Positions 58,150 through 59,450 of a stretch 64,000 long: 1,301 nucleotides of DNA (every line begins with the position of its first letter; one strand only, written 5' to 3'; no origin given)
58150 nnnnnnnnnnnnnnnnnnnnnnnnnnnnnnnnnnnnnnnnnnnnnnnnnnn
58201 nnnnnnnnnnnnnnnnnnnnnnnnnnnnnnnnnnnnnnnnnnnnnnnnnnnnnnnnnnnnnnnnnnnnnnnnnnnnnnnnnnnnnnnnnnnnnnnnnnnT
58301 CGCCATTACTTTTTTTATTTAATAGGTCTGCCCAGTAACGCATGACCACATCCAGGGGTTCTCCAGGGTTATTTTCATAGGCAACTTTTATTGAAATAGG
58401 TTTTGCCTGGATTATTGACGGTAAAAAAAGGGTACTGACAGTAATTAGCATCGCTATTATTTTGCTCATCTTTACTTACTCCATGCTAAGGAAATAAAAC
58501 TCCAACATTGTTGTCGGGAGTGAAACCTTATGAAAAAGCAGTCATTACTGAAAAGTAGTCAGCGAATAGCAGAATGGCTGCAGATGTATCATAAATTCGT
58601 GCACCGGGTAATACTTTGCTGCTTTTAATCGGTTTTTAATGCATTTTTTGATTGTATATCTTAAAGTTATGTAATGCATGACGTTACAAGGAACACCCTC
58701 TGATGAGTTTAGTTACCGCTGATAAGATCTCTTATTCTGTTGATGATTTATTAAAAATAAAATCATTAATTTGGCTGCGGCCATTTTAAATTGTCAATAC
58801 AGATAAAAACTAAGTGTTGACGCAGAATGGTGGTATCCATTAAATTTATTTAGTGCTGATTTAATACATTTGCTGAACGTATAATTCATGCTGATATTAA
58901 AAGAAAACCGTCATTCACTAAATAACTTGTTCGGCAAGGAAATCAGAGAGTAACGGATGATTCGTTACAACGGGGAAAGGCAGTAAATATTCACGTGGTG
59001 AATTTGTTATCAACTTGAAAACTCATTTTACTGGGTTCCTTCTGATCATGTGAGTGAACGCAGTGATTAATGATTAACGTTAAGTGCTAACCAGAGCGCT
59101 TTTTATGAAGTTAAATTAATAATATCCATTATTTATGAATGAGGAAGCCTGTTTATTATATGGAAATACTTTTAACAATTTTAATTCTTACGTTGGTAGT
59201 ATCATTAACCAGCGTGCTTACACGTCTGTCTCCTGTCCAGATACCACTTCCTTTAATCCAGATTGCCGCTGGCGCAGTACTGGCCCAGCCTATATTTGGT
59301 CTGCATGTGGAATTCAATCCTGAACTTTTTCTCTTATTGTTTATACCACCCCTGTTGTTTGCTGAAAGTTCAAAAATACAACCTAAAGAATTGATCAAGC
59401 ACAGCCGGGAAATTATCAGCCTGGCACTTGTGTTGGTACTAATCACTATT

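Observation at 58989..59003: Inverted repeat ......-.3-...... in the TRAP/antiporter divergent promoter region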

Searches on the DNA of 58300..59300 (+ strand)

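Call 6: search_dna_similar(query=window:58300-59300:+, collection=ecoli_genomes, mode=near, max_rows=15)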
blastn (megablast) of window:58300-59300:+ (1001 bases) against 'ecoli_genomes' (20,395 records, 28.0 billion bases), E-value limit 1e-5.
Records with a match: 863; places in all: 865; records where one place covers at least 80% of the query: 855.
Genomes with a match: 863 of 5426; with a place that covers at least 80% of the query: 855. Places per genome that has any: lowest 1, median 1, highest 2. On chromosomes: 865 places; on plasmids: 0.
Best place of each record, by identity: >=99% 500; 95-99% 358; 90-95% 2; 80-90% 3.
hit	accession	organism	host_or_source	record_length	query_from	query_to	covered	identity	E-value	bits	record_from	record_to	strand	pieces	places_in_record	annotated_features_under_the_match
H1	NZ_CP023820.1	Escherichia coli strain 7/2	Homo sapiens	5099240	1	1001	100%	100.0%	0e+0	1849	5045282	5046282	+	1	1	C4-dicarboxylate TRAP transporter substrate-binding protein | Na+/H+ antiporter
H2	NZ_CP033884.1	Escherichia coli strain 50579417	Homo sapiens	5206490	1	1001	100%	100.0%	0e+0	1849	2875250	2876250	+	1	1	C4-dicarboxylate TRAP transporter substrate-binding protein | Na+/H+ antiporter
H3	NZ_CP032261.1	Escherichia coli strain AR_0067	missing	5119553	1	1001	100%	100.0%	0e+0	1849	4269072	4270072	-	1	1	C4-dicarboxylate TRAP transporter substrate-binding protein | Na+/H+ antiporter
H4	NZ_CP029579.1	Escherichia coli strain DA33137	Homo sapiens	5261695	1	1001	100%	100.0%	0e+0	1849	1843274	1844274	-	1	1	C4-dicarboxylate TRAP transporter substrate-binding protein | Na+/H+ antiporter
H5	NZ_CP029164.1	Escherichia coli strain 104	chicken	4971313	1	1001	100%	100.0%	0e+0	1849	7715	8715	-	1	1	C4-dicarboxylate TRAP transporter substrate-binding protein | Na+/H+ antiporter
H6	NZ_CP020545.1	Escherichia coli strain ZJ3920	Homo sapiens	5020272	1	1001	100%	100.0%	0e+0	1849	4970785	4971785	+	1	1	C4-dicarboxylate TRAP transporter substrate-binding protein | Na+/H+ antiporter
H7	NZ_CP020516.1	Escherichia coli strain 222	Homo sapiens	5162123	1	1001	100%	100.0%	0e+0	1849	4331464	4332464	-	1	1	C4-dicarboxylate TRAP transporter substrate-binding protein | Na+/H+ antiporter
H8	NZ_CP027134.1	Escherichia coli strain AR_0372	missing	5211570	1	1001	100%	100.0%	0e+0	1849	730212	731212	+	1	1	C4-dicarboxylate TRAP transporter substrate-binding protein | Na+/H+ antiporter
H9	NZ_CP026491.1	Escherichia coli strain HS13-1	Homo sapiens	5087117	1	1001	100%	100.0%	0e+0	1849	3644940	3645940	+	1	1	C4-dicarboxylate TRAP transporter substrate-binding protein | Na+/H+ antiporter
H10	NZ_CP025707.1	Escherichia coli strain YDC107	Homo sapiens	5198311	1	1001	100%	100.0%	0e+0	1849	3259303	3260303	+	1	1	C4-dicarboxylate TRAP transporter substrate-binding protein | Na+/H+ antiporter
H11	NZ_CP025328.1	Escherichia coli strain ExPEC XM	Duck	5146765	1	1001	100%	100.0%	0e+0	1849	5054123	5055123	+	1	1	C4-dicarboxylate TRAP transporter substrate-binding protein | Na+/H+ antiporter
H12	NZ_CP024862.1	Escherichia coli strain AR_0015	missing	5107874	1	1001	100%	100.0%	0e+0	1849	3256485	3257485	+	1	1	C4-dicarboxylate TRAP transporter substrate-binding protein | Na+/H+ antiporter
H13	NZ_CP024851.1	Escherichia coli strain AR_0006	missing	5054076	1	1001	100%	100.0%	0e+0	1849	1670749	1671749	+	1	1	C4-dicarboxylate TRAP transporter substrate-binding protein | Na+/H+ antiporter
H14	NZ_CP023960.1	Escherichia coli strain FDAARGOS_448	Homo sapiens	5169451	1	1001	100%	100.0%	0e+0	1849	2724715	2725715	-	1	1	C4-dicarboxylate TRAP transporter substrate-binding protein | Na+/H+ antiporter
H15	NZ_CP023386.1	Escherichia coli strain 1190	canine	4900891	1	1001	100%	100.0%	0e+0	1849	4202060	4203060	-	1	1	C4-dicarboxylate TRAP transporter substrate-binding protein | Na+/H+ antiporter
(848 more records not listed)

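Call 7: search_rna_families(source=window, start=58300, end=59300, threshold=evalue, max_evalue=1)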
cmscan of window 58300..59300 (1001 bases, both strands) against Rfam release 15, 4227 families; matches with E-value up to 1: 0.
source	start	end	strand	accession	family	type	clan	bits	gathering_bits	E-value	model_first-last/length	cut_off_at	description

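Call 8: get_annotated_region(hit=H1, flank=12000)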
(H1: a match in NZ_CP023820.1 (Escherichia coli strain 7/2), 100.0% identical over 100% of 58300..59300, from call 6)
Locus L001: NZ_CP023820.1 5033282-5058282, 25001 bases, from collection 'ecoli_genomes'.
description: Escherichia coli strain 7/2 chromosome, complete genome
organism: Escherichia coli strain 7/2 (NCBI taxid 562)
replicon: chromosome; assembly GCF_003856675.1
host: Homo sapiens; source: feces; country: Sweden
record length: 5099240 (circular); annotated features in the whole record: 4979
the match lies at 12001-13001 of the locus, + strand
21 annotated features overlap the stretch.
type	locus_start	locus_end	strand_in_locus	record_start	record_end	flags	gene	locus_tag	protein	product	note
CDS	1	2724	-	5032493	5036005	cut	hsdR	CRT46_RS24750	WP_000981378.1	type I restriction-modification system endonuclease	-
CDS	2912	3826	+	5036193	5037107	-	mrr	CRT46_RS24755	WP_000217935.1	adenine/cytosine-specific restriction endonuclease Mrr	-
CDS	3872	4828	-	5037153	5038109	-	yjiA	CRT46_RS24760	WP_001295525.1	GTPase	-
CDS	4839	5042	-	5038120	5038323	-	yjiX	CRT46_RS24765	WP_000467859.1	YbdD/YjiX family protein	-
CDS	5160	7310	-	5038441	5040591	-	btsT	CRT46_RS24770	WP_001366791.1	pyruvate/proton symporter BtsT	-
CDS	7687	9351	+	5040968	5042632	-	tsr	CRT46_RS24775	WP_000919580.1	methyl-accepting chemotaxis protein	-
CDS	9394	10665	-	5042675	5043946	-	-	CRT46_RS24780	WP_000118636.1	TRAP transporter large permease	-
CDS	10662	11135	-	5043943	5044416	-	-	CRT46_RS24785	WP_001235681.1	TRAP transporter small permease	-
CDS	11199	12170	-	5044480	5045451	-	-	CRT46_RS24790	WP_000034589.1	C4-dicarboxylate TRAP transporter substrate-binding protein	-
CDS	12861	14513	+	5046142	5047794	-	-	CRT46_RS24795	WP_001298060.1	Na+/H+ antiporter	-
CDS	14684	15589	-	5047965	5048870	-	-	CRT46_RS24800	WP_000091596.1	GntR family transcriptional regulator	-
CDS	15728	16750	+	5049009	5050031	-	lgoD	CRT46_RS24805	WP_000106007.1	zinc-binding alcohol dehydrogenase family protein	-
CDS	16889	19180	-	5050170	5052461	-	opgB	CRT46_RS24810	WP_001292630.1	phosphatidylglycerol--membrane-oligosaccharide glycerophosphotransferase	-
CDS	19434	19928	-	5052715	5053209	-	yjjA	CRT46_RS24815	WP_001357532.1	DUF2501 domain-containing protein YjjA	-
CDS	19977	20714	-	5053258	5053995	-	dnaC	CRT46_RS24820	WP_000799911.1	DNA replication protein DnaC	-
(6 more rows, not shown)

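Call 9: search_dna_similar(query=window:58300-59300:+, collection=ecoli_genomes, mode=near, max_rows=40, rows=spread)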
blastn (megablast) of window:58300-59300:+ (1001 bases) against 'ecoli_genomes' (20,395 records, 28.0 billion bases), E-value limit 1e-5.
Records with a match: 863; places in all: 865; records where one place covers at least 80% of the query: 855.
Genomes with a match: 863 of 5426; with a place that covers at least 80% of the query: 855. Places per genome that has any: lowest 1, median 1, highest 2. On chromosomes: 865 places; on plasmids: 0.
Best place of each record, by identity: >=99% 500; 95-99% 358; 90-95% 2; 80-90% 3.
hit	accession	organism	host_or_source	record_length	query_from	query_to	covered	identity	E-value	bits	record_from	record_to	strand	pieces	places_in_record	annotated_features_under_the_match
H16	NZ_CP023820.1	Escherichia coli strain 7/2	Homo sapiens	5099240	1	1001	100%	100.0%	0e+0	1849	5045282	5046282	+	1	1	C4-dicarboxylate TRAP transporter substrate-binding protein | Na+/H+ antiporter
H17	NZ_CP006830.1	Escherichia coli APEC O18 strain APEC O18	chicken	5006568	1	1001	100%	100.0%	0e+0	1849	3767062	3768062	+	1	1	C4-dicarboxylate TRAP transporter substrate-binding protein | Na+/H+ antiporter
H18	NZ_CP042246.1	Escherichia coli strain PU-1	Swine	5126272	1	1001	100%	100.0%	0e+0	1849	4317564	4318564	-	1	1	C4-dicarboxylate TRAP transporter substrate-binding protein | Na+/H+ antiporter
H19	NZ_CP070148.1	Escherichia coli strain FDAARGOS_1297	Homo sapiens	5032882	1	1001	100%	100.0%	0e+0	1849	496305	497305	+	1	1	C4-dicarboxylate TRAP transporter substrate-binding protein | Na+/H+ antiporter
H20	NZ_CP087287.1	Escherichia coli strain APEC 16-1068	chicken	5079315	1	1001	100%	100.0%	0e+0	1849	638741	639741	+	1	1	C4-dicarboxylate TRAP transporter substrate-binding protein | Na+/H+ antiporter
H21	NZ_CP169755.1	Escherichia coli strain AH50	poultry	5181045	1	1001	100%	100.0%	0e+0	1849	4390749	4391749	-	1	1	C4-dicarboxylate TRAP transporter substrate-binding protein | Na+/H+ antiporter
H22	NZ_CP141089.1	Escherichia coli strain KE47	Homo sapiens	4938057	1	1001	100%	100.0%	0e+0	1849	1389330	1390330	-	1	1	C4-dicarboxylate TRAP transporter substrate-binding protein | Na+/H+ antiporter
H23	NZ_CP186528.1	Escherichia coli strain ECOCN22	Canis lupus familiaris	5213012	1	1001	100%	100.0%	0e+0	1849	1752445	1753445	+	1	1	C4-dicarboxylate TRAP transporter substrate-binding protein | Na+/H+ antiporter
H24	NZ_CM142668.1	Escherichia coli strain UID2309220007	Homo sapiens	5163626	1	1001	100%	100.0%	0e+0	1849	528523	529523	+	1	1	C4-dicarboxylate TRAP transporter substrate-binding protein | Na+/H+ antiporter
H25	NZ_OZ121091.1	Escherichia coli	Homo sapiens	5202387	1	1001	100%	100.0%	0e+0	1849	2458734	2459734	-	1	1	C4-dicarboxylate TRAP transporter substrate-binding protein | Na+/H+ antiporter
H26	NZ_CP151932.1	Escherichia coli strain 8178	Mus musculus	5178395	1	1001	100%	99.9%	0e+0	1844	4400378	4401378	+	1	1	C4-dicarboxylate TRAP transporter substrate-binding protein | Na+/H+ antiporter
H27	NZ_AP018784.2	Escherichia coli strain SK1144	-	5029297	1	1001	100%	99.5%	0e+0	1821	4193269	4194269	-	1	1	C4-dicarboxylate TRAP transporter substrate-binding protein | Na+/H+ antiporter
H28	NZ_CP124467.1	Escherichia coli strain AVS0747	wastewater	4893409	1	1001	100%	99.5%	0e+0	1821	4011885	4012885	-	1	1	C4-dicarboxylate TRAP transporter substrate-binding protein | Na+/H+ antiporter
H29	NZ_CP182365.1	Escherichia coli strain Br_54_kylling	-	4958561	1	1001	100%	99.5%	0e+0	1821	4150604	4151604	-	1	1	C4-dicarboxylate TRAP transporter substrate-binding protein | Na+/H+ antiporter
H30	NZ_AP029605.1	Escherichia coli strain 2022H047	Homo sapiens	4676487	1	1001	100%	99.5%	0e+0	1821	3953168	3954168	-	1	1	C4-dicarboxylate TRAP transporter substrate-binding protein | Na+/H+ antiporter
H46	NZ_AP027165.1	Escherichia coli strain H19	Homo sapiens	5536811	1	1001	100%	95.5%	0e+0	1589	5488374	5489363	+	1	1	C4-dicarboxylate TRAP transporter substrate-binding protein | Na+/H+ antiporter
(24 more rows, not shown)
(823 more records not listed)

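Call 11: get_annotated_region(hit=H46, flank=6000)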
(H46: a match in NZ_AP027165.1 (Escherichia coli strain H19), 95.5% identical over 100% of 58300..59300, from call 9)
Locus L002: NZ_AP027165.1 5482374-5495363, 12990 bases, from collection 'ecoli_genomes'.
description: Escherichia coli strain H19 chromosome, complete genome
organism: Escherichia coli strain H19 (NCBI taxid 562)
replicon: chromosome; assembly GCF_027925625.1
host: Homo sapiens; source: missing; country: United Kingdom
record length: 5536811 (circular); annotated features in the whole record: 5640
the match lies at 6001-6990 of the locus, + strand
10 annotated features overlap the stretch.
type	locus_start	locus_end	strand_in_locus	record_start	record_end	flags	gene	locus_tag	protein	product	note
CDS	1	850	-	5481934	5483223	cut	hpaG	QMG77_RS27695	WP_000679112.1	4-hydroxyphenylacetate degradation bifunctional isomerase/decarboxylase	-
CDS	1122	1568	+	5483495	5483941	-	hpaR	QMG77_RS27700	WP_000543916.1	homoprotocatechuate degradation operon regulator HpaR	-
CDS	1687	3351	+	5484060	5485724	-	tsr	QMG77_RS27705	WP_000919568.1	methyl-accepting chemotaxis protein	-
CDS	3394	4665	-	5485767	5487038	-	-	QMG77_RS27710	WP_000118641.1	TRAP transporter large permease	-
CDS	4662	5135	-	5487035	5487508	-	-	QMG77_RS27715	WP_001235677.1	TRAP transporter small permease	-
CDS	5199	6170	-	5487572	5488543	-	-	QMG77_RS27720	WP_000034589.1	C4-dicarboxylate TRAP transporter substrate-binding protein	-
CDS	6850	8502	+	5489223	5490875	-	-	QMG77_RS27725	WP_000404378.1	Na+/H+ antiporter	-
CDS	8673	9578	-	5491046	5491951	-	-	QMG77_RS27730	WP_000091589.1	GntR family transcriptional regulator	-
CDS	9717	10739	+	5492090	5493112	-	lgoD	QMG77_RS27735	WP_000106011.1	zinc-binding alcohol dehydrogenase family protein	-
CDS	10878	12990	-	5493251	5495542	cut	opgB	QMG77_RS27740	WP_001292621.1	phosphatidylglycerol--membrane-oligosaccharide glycerophosphotransferase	-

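Call 45: search_dna_similar(query=window:58690-59160:+, collection=ecoli_genomes, mode=distant, max_rows=30, rows=spread)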
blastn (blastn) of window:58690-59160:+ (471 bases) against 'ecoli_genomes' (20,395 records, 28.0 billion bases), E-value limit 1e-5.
Records with a match: 856; places in all: 857; records where one place covers at least 80% of the query: 856.
Genomes with a match: 856 of 5426; with a place that covers at least 80% of the query: 856. Places per genome that has any: lowest 1, median 1, highest 2. On chromosomes: 857 places; on plasmids: 0.
Best place of each record, by identity: >=99% 312; 95-99% 288; 90-95% 256.
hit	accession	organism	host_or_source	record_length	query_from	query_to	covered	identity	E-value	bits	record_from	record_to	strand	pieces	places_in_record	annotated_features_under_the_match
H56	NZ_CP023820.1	Escherichia coli strain 7/2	Homo sapiens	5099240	1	471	100%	100.0%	0e+0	850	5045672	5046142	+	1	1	Na+/H+ antiporter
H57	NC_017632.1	Escherichia coli UM146 strain UM146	-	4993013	1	471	100%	100.0%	0e+0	850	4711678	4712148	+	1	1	Na+/H+ antiporter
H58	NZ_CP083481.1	Escherichia coli strain elppa9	Homo sapiens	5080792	1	471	100%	100.0%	0e+0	850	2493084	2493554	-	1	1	Na+/H+ antiporter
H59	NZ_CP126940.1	Escherichia coli O2:K1:H7 strain APEC E18055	Gallus gallus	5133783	1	471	100%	100.0%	0e+0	850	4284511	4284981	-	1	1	Na+/H+ antiporter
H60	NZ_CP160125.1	Escherichia coli strain 729_021014_1_4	Poultry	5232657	1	471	100%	100.0%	0e+0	850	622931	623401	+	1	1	Na+/H+ antiporter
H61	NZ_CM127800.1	Escherichia coli strain PEC011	Pet Dog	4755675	1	471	100%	100.0%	0e+0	850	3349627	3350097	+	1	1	Na+/H+ antiporter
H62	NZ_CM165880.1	Escherichia coli strain N66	Homo sapiens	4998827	1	471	100%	100.0%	0e+0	850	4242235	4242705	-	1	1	Na+/H+ antiporter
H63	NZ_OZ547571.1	Escherichia coli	Homo sapiens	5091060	1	471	100%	100.0%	0e+0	850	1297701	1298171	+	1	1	Na+/H+ antiporter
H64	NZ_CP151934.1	Escherichia coli strain 8178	Mus musculus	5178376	1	471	100%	99.8%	0e+0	844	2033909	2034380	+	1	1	Na+/H+ antiporter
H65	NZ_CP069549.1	Escherichia coli strain FDAARGOS_1253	Homo sapiens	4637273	1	471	100%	99.4%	0e+0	837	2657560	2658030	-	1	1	Na+/H+ antiporter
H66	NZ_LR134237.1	Escherichia coli strain NCTC9022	missing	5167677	1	471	100%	99.4%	0e+0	837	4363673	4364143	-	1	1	Na+/H+ antiporter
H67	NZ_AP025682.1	Escherichia coli strain Rb-50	Homo sapiens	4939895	1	471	100%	98.9%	0e+0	828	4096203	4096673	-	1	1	Na+/H+ antiporter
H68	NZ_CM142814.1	Escherichia coli strain GPEC172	chicken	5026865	1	471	100%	98.9%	0e+0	828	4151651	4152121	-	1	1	Na+/H+ antiporter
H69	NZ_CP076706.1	Escherichia coli O170:H18 strain CFIAFB20120266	missing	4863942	1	471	100%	98.5%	0e+0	819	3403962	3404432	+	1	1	Na+/H+ antiporter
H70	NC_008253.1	Escherichia coli 536 strain 536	-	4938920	1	471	100%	98.1%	0e+0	810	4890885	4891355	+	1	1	Na+/H+ antiporter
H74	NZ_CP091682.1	Escherichia coli strain KKo003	river water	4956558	1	471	100%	97.7%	0e+0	801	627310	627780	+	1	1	Na+/H+ antiporter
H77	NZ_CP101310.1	Escherichia coli strain 99-3311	Homo sapiens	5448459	1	471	100%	93.2%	0e+0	707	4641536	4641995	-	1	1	Na+/H+ antiporter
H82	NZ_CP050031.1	Escherichia coli strain 33-6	broiler chicken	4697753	1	471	100%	92.4%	0e+0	685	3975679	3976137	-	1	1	Na+/H+ antiporter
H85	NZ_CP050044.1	Escherichia coli strain 74-2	broiler chicken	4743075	1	401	85%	91.3%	2e-158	567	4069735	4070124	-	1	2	none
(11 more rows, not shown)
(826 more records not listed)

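Call 46: get_annotated_region(hit=H70, flank=300)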
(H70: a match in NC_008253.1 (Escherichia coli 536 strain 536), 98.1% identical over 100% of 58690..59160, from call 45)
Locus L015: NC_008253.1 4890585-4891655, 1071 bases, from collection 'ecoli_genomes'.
description: Escherichia coli 536, complete sequence
organism: Escherichia coli 536 strain 536 (NCBI taxid 362663)
replicon: chromosome; assembly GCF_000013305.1
host: -; source: -; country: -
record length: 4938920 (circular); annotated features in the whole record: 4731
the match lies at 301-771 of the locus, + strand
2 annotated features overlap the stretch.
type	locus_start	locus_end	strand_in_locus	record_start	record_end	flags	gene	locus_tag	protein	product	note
CDS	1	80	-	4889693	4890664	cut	-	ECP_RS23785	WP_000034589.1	C4-dicarboxylate TRAP transporter substrate-binding protein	-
CDS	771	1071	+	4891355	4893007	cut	-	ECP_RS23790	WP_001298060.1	Na+/H+ antiporter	-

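Call 47: get_annotated_region(hit=H74, flank=300)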
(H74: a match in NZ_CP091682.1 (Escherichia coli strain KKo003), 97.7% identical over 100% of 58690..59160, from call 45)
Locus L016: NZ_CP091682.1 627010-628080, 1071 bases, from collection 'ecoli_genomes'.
description: Escherichia coli strain KKo003 chromosome, complete genome
organism: Escherichia coli strain KKo003 (NCBI taxid 562)
replicon: chromosome; assembly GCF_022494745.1
host: -; source: river water; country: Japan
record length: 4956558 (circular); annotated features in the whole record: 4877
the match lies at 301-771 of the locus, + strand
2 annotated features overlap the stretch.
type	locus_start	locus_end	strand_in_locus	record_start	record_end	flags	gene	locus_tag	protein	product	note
CDS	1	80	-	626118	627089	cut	-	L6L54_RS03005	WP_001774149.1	C4-dicarboxylate TRAP transporter substrate-binding protein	-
CDS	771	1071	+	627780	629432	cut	-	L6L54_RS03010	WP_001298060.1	Na+/H+ antiporter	-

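Call 48: get_annotated_region(hit=H77, flank=300)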
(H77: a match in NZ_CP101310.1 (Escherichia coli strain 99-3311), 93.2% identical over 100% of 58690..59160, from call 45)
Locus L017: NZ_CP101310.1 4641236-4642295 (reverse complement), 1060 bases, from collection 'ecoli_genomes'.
description: Escherichia coli strain 99-3311 chromosome, complete genome
organism: Escherichia coli strain 99-3311 (NCBI taxid 562)
replicon: chromosome; assembly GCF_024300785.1
host: Homo sapiens; source: not applicable; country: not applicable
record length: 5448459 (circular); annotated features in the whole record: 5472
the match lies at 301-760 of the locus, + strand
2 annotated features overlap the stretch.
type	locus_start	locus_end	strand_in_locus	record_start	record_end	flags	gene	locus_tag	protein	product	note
CDS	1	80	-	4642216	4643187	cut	-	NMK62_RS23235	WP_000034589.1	C4-dicarboxylate TRAP transporter substrate-binding protein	-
CDS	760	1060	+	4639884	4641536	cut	-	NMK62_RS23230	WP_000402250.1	Na+/H+ antiporter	-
